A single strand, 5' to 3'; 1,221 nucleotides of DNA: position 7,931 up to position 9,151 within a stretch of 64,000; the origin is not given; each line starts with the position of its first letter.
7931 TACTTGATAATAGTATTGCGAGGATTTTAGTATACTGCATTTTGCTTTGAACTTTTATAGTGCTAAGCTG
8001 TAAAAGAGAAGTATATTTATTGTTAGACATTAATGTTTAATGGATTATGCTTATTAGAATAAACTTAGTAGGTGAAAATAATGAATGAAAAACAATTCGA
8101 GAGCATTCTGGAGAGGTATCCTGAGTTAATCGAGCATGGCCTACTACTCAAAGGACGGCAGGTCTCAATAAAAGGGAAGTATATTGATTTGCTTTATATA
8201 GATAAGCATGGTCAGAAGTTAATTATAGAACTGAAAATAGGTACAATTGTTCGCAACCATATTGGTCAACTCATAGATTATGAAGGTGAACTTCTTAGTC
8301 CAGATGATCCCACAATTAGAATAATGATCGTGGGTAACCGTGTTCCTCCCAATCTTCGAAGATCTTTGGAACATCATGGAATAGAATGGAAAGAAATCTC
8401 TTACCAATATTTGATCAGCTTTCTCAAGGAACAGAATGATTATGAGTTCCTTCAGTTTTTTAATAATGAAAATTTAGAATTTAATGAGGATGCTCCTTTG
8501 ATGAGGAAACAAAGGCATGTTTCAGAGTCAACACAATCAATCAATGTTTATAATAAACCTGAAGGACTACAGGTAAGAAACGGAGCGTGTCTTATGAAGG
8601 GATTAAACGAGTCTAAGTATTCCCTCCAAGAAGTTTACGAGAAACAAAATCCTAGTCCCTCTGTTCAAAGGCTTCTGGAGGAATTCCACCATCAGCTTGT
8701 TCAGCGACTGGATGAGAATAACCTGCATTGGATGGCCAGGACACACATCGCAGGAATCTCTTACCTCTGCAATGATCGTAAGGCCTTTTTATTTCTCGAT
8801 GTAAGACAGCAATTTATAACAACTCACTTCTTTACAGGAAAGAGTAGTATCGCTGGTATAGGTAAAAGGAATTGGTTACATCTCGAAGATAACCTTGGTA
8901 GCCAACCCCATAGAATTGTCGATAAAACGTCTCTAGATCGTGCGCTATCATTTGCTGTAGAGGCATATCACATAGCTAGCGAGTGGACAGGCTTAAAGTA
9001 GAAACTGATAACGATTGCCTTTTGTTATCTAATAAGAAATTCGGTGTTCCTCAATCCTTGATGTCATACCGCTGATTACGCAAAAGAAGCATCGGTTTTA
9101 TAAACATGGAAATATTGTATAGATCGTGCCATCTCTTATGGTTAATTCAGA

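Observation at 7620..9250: AT-rich islet carrying a NucS/DUF91-like PD-(D/E)XK nuclease-domain protein with an unassigned C-terminal domain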

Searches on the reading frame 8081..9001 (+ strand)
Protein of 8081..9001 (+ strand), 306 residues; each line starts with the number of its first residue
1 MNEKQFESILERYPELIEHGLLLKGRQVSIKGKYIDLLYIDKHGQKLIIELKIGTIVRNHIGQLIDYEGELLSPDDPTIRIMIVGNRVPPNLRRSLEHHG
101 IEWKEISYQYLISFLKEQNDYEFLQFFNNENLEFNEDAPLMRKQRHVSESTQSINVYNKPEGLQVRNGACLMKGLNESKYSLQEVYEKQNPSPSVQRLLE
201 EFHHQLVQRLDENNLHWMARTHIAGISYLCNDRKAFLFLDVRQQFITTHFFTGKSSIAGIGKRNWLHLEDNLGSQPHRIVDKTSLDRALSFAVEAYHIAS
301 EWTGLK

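Call 4: search_protein_families(library=pfam, proteins=[window:8081-9001:+], max_evalue=1)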
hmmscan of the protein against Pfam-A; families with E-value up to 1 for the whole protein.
window:8081-9001:+ (306 aa): 3 families
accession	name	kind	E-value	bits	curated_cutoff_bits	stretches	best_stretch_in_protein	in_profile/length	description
PF01939.22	NucS_C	-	1.2e-06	29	24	1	3-107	2-107/124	Endonuclease NucS C-terminal domain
PF14281.12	PDDEXK_4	-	0.002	18.6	22.3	1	31-117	74-162/183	PD-(D/E)XK nuclease superfamily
PF06250.17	YhcG_C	-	0.084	13.2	32.5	1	28-67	54-94/157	YhcG PDDEXK nuclease domain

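Call 5: search_protein_families(library=padloc, proteins=[window:8081-9001:+], max_evalue=1)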
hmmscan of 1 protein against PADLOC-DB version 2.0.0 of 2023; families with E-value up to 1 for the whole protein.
window:8081-9001:+ (306 aa): 5 families
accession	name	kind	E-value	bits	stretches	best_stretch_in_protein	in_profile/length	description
PDLC04916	PDC-S11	-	5.5e-11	40.1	1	2-67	24-90/358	-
PDLC04915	PDC-S11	-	4e-05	21.1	1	3-67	27-94/379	-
PDLC04944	PDC-S18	-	0.00016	19.1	1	2-67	22-88/307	-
PDLC04914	PDC-S11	-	0.0029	14.8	1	26-69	48-91/314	-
PDLC04824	PDC-S02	-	0.0041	14.3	1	23-98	211-290/308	-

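Call 6: search_protein_families(library=ncbifam, proteins=[window:8081-9001:+], max_evalue=1)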
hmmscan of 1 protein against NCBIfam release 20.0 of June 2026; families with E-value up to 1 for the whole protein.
window:8081-9001:+ (306 aa): 2 families
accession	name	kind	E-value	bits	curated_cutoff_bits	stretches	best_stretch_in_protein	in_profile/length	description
NF003270.0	PRK04247.1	equivalog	3e-11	42.9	216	1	2-109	129-237/250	endonuclease NucS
TIGR02111.1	PQQ_syn_pqqC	equivalog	0.022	14.1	240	1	258-296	85-123/239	pyrroloquinoline-quinone synthase PqqC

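Call 7: find_homologous_proteins(query=window:8081-9001:+)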
Query window:8081-9001:+ (306 aa): 80 proteins with E <= 0.001 among 1064 candidates.
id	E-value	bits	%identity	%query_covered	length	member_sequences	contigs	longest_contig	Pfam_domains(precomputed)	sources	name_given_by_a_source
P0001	1.3e-82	295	47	58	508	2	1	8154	-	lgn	-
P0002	2.4e-79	285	47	99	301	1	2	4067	PF01939.22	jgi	jgi:hypothetical protein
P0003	1.3e-78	282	46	98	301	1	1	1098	PF01939.22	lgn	-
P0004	1.7e-76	275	56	42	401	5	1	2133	PF23870.2,PF01939.22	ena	-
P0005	8.1e-57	211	65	46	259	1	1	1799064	PF23870.2,PF01939.22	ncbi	ncbi:MAG: endonuclease NucS domain-containing protein [Syntrophobacteraceae bacterium]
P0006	2.9e-56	209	61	50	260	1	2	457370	PF23870.2,PF01939.22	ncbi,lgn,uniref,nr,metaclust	ncbi:endonuclease NucS domain-containing protein [Desulfonatronum thioautotrophicum]|uniref:endonucl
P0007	3.3e-55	206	62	51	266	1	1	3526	PF23870.2,PF01939.22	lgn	-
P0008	3.6e-54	202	57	52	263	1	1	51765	PF23870.2,PF01939.22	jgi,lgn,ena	-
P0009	6.3e-54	201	57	55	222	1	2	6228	PF23870.2,PF01939.22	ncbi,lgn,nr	ncbi:MAG: hypothetical protein JWR80_5475 [Bradyrhizobium sp.]|nr:hypothetical protein [Bradyrhizobi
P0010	4.0e-53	199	67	43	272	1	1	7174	PF23870.2,PF01939.22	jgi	jgi:hypothetical protein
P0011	6.7e-53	198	60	48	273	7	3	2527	PF23870.2,PF01939.22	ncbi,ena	-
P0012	8.6e-53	198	68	42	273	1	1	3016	PF23870.2,PF01939.22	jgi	jgi:hypothetical protein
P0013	1.1e-52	197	56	52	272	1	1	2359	PF23870.2,PF01939.22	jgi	jgi:Endonuclease NucS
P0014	1.2e-51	194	66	42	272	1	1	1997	PF23870.2,PF01939.22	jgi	jgi:Endonuclease NucS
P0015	2.1e-51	193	69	41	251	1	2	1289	PF01939.22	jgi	jgi:Endonuclease NucS C-terminal domain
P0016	2.2e-51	193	67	42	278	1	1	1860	PF23870.2,PF01939.22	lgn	-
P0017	3.4e-51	192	58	52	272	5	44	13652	PF23870.2,PF01939.22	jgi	jgi:hypothetical protein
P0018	5.5e-51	192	54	53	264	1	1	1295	PF23870.2,PF01939.22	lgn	-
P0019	4.0e-50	189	64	43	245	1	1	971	PF23870.2,PF01939.22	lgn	-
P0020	1.3e-49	187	63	43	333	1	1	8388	PF01939.22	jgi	jgi:hypothetical protein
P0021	1.5e-49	187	62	42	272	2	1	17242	PF23870.2,PF01939.22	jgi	-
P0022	1.4e-48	184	53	57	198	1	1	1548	PF01939.22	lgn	-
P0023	5.3e-48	182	55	47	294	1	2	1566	PF14088.12,PF01939.22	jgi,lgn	jgi:hypothetical protein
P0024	3.0e-47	179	62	42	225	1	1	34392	PF01939.22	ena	-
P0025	3.1e-47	179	50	55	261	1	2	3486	PF23870.2,PF01939.22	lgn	-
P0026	4.4e-47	179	60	42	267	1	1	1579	PF23870.2,PF01939.22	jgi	-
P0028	1.1e-46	178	60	43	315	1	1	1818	PF01939.22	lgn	-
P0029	1.4e-46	177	60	42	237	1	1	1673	PF23870.2,PF01939.22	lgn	-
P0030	3.5e-46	176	61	41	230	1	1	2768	PF01939.22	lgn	-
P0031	4.9e-46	175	55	52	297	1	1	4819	PF01939.22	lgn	-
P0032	1.4e-45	174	59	42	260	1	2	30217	PF23870.2,PF01939.22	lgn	-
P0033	3.4e-45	173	63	44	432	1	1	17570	PF01878.25,PF01939.22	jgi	-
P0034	4.7e-45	172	59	42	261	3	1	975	PF23870.2,PF01939.22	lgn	-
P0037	1.3e-43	168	62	41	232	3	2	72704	PF01939.22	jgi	jgi:Endonuclease NucS C-terminal domain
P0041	4.0e-43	166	46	68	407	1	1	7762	PF01939.22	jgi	jgi:hypothetical protein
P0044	5.3e-43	165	59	42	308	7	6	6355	PF01878.25,PF01939.22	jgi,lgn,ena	-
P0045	1.0e-42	164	50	57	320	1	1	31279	PF14088.12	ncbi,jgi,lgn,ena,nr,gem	ncbi:MAG: hypothetical protein CVU64_03220 [Deltaproteobacteria bacterium HGW-Deltaproteobacteria-21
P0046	1.1e-42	164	59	42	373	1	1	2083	PF01939.22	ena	-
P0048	1.7e-42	164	59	42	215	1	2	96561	PF01939.22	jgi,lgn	-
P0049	2.2e-42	163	60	42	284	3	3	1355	PF01939.22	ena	-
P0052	5.3e-42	162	62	42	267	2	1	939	PF01939.22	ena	-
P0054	6.0e-42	162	52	49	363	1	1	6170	PF01939.22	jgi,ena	-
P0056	3.6e-41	159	51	50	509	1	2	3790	PF14088.12,PF01939.22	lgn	-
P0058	6.5e-41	159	52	49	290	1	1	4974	PF01939.22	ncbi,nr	ncbi:MAG: endonuclease NucS [Candidatus Saganbacteria bacterium]|nr:endonuclease NucS [Candidatus Sa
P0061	1.4e-40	158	58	42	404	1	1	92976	PF01939.22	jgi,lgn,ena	-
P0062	1.6e-40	157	51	53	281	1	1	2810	PF01939.22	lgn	-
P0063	2.7e-40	157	59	42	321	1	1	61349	PF01939.22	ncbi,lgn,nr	ncbi:DUF91 domain-containing protein [Candidatus Woesearchaeota archaeon]|nr:DUF91 domain-containing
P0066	3.9e-40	156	47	57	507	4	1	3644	PF14088.12,PF01939.22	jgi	jgi:hypothetical protein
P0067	3.9e-40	156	50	50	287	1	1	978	PF01939.22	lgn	-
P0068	8.5e-40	155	59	43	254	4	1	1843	PF01939.22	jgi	-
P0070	3.2e-39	153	56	42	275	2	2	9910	PF23870.2,PF01939.22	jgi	jgi:hypothetical protein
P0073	6.9e-39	152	61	39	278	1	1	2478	PF01939.22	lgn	-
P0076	5.1e-38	149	46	54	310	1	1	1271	PF01878.25,PF01939.22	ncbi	-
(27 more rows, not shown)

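Call 8: search_solved_structures(query=window:8081-9001:+, max_evalue=10, show_alignments=2)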
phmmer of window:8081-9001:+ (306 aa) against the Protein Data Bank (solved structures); distinct sequences matched with E-value up to 10: 3.
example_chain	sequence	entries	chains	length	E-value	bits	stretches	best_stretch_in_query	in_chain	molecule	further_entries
2vld_A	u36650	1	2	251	0.0033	19.9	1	4-106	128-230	Endonuclease NucS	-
5gke_A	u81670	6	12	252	0.18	14.2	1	5-106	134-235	Endonuclease EndoMS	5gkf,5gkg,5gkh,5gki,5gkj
3lg8_A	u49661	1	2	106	0.45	12.9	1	122-188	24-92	A-type ATP synthase subunit E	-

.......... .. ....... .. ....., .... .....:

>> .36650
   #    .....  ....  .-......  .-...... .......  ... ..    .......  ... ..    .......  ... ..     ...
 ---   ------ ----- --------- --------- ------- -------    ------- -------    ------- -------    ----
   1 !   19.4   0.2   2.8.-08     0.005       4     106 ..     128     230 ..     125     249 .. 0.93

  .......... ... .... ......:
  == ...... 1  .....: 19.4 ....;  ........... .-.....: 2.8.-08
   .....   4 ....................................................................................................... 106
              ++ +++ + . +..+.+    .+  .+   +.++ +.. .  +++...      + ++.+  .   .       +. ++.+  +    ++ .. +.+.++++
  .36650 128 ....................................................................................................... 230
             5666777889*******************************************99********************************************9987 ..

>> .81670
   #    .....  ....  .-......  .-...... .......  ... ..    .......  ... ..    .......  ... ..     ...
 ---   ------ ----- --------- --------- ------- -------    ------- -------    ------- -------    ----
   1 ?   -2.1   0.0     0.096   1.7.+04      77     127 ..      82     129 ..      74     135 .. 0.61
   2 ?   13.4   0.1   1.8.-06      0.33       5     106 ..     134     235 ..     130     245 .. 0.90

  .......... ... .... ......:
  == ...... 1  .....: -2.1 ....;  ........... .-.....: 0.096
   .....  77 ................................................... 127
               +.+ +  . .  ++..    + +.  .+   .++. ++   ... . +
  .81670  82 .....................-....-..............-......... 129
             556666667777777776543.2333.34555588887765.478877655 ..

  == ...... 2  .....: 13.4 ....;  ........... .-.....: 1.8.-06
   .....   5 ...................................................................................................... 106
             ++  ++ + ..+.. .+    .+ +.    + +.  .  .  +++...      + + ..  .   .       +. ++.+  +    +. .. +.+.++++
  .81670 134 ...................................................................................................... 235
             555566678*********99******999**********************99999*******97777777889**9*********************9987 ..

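Call 9: search_protein_families(library=phrogs, proteins=[window:8081-9001:+], max_evalue=1)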
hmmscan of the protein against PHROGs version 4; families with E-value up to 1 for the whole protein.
window:8081-9001:+ (306 aa): 2 families
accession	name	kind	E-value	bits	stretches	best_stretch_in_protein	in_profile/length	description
phrog_22762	-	unknown function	0.1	12.8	1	23-70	214-266/343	-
phrog_36793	-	unknown function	0.11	12.5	1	5-53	193-241/321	-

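Call 11: search_protein_families(library=pfam, proteins=[P0001, P0002, P0003, P0004, P0005, P0023, P0033, P0041, P0045, P0020], max_evalue=0.1)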
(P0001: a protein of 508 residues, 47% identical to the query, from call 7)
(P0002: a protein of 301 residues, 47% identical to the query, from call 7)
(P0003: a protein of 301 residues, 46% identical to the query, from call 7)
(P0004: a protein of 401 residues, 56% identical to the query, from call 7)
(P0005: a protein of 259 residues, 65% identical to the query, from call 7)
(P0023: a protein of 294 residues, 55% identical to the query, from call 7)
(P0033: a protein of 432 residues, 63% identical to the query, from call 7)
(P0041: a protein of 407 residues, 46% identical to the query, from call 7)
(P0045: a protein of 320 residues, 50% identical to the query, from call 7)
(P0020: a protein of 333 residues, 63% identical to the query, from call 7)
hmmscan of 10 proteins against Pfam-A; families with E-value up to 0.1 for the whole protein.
P0001 (508 aa): 1 family
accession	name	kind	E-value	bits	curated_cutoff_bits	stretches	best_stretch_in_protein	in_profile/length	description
PF01939.22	NucS_C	-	0.021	15.3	24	1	4-108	2-107/124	Endonuclease NucS C-terminal domain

P0002 (301 aa): 2 families
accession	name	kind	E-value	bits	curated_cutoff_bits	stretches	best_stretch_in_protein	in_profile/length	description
PF01939.22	NucS_C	-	5.1e-06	26.9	24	1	4-108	2-107/124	Endonuclease NucS C-terminal domain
PF25575.1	TPR_BSK1_C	-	0.049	14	42.2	0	2-36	53-84/118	Serine/threonine-protein kinase BSK1-like, TPR repeats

P0003 (301 aa): 1 family
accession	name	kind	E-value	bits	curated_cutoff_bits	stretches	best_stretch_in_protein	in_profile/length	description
PF01939.22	NucS_C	-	2.6e-06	27.9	24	1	4-108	2-107/124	Endonuclease NucS C-terminal domain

P0004 (401 aa): 3 families
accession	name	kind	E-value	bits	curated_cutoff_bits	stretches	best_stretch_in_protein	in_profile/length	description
PF23870.1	DUF7225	-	5.8e-41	138.8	27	1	159-258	2-101/103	Domain of unknown function (DUF7225)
PF01939.22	NucS_C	-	2.5e-06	27.9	24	1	4-108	2-107/124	Endonuclease NucS C-terminal domain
PF06250.17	YhcG_C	-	0.027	14.7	32.5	1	20-71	41-97/157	YhcG PDDEXK nuclease domain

P0005 (259 aa): 3 families
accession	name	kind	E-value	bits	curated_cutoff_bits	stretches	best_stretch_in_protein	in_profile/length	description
PF23870.1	DUF7225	-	8.1e-24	83.8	27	1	156-250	2-102/103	Domain of unknown function (DUF7225)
PF01939.22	NucS_C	-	1.7e-09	38.2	24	1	3-107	2-107/124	Endonuclease NucS C-terminal domain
PF06250.17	YhcG_C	-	0.063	13.6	32.5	1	31-67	57-94/157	YhcG PDDEXK nuclease domain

P0023 (294 aa): 3 families
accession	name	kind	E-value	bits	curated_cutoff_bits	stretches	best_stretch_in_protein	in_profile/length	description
PF14088.11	DUF4268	-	6.6e-20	72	27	1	155-291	2-140/140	Domain of unknown function (DUF4268)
PF01939.22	NucS_C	-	6.9e-08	33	24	1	3-107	2-107/124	Endonuclease NucS C-terminal domain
PF06250.17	YhcG_C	-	0.034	14.4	32.5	0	28-67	54-94/157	YhcG PDDEXK nuclease domain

P0033 (432 aa): 5 families
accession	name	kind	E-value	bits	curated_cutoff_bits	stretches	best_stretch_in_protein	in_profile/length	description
PF01878.24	EVE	-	5.9e-15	56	23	1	287-425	2-144/145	EVE domain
PF01939.22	NucS_C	-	9.4e-06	26.1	24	1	3-109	1-110/124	Endonuclease NucS C-terminal domain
PF18899.5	DUF5655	-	3.1e-05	24.4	24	1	170-262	17-107/109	Domain of unknown function (DUF5655)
PF14281.12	PDDEXK_4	-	0.0023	18.4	22.3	1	33-122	75-166/183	PD-(D/E)XK nuclease superfamily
PF06250.17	YhcG_C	-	0.059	13.7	32.5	0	35-98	60-129/157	YhcG PDDEXK nuclease domain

P0041 (407 aa): 1 family
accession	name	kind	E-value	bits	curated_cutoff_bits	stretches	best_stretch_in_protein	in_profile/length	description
PF01939.22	NucS_C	-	1.2e-08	35.5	24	1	3-108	2-108/124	Endonuclease NucS C-terminal domain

P0045 (320 aa): 3 families
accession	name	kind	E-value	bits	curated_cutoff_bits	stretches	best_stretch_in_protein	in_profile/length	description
PF14088.11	DUF4268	-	4.3e-10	40.2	27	1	180-319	1-139/140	Domain of unknown function (DUF4268)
PF01939.22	NucS_C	-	0.0023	18.3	24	1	3-107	2-107/124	Endonuclease NucS C-terminal domain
PF06250.17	YhcG_C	-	0.027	14.8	32.5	0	34-99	60-131/157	YhcG PDDEXK nuclease domain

P0020 (333 aa): 1 family
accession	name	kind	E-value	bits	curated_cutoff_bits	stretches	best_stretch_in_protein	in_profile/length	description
PF01939.22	NucS_C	-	1.5e-08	35.1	24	1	3-107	2-107/124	Endonuclease NucS C-terminal domain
